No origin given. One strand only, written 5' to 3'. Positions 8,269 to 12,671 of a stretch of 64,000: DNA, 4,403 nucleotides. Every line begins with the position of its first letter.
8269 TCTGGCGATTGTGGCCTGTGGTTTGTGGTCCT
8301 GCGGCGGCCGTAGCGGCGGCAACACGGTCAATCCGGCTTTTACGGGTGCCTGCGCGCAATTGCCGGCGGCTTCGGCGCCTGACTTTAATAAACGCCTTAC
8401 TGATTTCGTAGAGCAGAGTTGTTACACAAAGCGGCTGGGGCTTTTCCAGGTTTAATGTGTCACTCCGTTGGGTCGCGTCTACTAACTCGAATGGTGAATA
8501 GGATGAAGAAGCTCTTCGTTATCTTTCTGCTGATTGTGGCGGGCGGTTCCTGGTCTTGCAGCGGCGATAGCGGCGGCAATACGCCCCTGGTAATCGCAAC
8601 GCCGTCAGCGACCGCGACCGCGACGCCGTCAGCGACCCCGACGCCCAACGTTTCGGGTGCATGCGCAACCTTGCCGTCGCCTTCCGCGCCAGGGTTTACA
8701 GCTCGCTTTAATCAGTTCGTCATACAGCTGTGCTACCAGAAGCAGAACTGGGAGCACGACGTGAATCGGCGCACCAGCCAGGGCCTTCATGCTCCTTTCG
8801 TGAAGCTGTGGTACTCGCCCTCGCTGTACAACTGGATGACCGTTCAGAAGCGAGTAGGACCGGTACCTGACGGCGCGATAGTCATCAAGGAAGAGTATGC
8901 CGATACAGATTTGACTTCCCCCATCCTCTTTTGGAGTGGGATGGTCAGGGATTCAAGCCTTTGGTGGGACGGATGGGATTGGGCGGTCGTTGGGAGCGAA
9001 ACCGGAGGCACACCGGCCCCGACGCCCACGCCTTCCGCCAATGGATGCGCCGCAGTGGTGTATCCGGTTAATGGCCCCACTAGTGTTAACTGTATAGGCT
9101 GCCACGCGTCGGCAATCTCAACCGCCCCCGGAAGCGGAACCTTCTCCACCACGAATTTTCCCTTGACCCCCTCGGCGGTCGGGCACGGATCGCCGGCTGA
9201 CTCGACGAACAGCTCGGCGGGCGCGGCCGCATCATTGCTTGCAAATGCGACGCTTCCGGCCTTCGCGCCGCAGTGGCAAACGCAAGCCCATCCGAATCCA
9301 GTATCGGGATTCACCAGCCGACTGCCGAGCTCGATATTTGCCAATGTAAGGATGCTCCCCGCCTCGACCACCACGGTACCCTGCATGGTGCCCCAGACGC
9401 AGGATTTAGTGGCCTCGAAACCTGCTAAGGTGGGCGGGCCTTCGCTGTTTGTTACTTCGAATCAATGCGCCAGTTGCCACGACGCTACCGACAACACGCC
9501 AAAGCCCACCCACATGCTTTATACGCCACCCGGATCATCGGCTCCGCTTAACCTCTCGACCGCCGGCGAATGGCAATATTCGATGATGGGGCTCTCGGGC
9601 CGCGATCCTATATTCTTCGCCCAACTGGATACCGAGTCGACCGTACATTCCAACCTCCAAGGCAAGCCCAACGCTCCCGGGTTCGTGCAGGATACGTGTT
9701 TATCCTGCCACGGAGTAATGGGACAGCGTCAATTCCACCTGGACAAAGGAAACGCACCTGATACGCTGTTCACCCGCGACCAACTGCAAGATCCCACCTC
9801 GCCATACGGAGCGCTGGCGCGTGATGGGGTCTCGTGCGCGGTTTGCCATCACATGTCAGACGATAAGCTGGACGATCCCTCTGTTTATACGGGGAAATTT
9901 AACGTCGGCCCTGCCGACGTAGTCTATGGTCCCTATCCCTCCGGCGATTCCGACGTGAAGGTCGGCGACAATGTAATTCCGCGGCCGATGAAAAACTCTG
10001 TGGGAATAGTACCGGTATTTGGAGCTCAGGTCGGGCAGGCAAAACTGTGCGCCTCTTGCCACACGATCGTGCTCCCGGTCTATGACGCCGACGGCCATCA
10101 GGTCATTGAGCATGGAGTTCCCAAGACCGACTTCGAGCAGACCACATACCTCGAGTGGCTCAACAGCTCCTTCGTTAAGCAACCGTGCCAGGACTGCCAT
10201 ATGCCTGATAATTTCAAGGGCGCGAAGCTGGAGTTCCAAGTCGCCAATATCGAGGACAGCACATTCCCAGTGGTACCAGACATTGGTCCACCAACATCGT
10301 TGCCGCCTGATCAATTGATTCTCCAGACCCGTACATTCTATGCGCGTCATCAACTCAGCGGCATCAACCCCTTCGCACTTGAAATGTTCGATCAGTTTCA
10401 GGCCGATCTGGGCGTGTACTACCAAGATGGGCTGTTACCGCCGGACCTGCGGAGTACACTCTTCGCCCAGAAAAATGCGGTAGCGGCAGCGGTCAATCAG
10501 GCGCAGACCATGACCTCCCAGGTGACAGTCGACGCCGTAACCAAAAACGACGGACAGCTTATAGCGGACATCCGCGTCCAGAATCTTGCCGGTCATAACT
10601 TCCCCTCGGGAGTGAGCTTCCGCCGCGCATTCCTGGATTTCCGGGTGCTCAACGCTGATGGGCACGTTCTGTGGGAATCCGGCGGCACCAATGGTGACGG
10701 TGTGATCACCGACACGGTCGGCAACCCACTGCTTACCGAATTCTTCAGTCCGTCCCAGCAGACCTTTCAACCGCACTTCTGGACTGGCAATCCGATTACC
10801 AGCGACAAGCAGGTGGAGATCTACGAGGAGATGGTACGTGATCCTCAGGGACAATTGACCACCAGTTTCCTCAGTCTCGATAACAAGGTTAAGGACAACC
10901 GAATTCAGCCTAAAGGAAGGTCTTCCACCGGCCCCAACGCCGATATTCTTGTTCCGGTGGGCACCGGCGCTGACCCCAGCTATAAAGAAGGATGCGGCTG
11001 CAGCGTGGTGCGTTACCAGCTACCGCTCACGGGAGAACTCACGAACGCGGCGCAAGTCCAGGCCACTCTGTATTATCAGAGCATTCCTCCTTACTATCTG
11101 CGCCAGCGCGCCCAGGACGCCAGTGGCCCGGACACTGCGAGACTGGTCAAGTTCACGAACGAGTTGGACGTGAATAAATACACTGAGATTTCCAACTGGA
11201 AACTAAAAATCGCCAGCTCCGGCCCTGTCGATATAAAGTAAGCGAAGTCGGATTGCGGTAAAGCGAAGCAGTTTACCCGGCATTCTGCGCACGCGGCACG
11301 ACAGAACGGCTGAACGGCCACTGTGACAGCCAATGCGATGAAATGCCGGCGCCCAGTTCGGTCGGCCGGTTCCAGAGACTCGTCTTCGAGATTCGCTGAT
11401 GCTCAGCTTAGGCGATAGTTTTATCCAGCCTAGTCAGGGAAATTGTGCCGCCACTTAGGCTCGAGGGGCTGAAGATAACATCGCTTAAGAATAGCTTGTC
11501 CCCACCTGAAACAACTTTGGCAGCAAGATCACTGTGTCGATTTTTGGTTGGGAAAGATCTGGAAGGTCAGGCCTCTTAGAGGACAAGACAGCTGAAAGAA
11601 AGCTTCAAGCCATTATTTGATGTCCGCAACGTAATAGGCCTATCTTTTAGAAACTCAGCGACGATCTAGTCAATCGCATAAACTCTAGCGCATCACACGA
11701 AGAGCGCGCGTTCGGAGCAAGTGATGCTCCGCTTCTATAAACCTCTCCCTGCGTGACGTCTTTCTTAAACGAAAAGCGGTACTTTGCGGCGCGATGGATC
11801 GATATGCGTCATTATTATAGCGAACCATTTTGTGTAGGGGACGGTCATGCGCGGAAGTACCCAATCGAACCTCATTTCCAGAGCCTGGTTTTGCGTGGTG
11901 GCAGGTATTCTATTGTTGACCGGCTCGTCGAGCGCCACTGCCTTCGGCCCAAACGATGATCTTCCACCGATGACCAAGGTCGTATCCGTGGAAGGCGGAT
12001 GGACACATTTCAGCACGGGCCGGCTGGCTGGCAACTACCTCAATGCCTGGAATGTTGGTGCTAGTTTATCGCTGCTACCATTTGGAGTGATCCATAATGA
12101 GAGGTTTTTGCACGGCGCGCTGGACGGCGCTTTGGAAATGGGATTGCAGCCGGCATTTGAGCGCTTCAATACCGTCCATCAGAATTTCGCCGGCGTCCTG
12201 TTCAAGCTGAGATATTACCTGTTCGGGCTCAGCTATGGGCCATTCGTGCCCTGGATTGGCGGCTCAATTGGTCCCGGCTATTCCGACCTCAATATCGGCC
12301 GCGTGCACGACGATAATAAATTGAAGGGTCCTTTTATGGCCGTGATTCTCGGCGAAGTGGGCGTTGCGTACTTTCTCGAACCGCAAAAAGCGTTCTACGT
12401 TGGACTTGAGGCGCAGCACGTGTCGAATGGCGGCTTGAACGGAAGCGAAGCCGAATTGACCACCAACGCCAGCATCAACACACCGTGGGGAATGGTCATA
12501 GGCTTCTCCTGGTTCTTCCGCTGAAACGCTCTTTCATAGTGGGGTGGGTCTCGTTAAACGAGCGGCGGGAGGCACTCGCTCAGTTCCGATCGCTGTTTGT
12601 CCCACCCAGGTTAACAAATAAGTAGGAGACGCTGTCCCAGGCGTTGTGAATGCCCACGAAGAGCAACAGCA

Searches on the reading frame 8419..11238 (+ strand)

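Call 72: search_protein_families(library=pfam, proteins=[window:8419-11238:+], max_evalue=0.0001)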
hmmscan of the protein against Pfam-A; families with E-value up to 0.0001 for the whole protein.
window:8419-11238:+ (940 aa): 1 family
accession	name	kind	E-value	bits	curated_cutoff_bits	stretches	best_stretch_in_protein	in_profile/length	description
PF14522.11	Cytochrome_C7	-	2.7e-05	24.4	24.8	0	541-599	13-53/67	Cytochrome c7 and related cytochrome c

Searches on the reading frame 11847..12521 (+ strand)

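Call 72: search_protein_families(library=pfam, proteins=[window:11847-12521:+], max_evalue=0.0001)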
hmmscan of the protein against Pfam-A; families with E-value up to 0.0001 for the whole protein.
window:11847-12521:+ (225 aa): 1 family
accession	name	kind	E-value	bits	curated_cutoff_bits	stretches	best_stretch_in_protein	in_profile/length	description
PF09411.16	PagL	-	3.4e-05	24.4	23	1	123-198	49-120/136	Lipid A 3-O-deacylase (PagL)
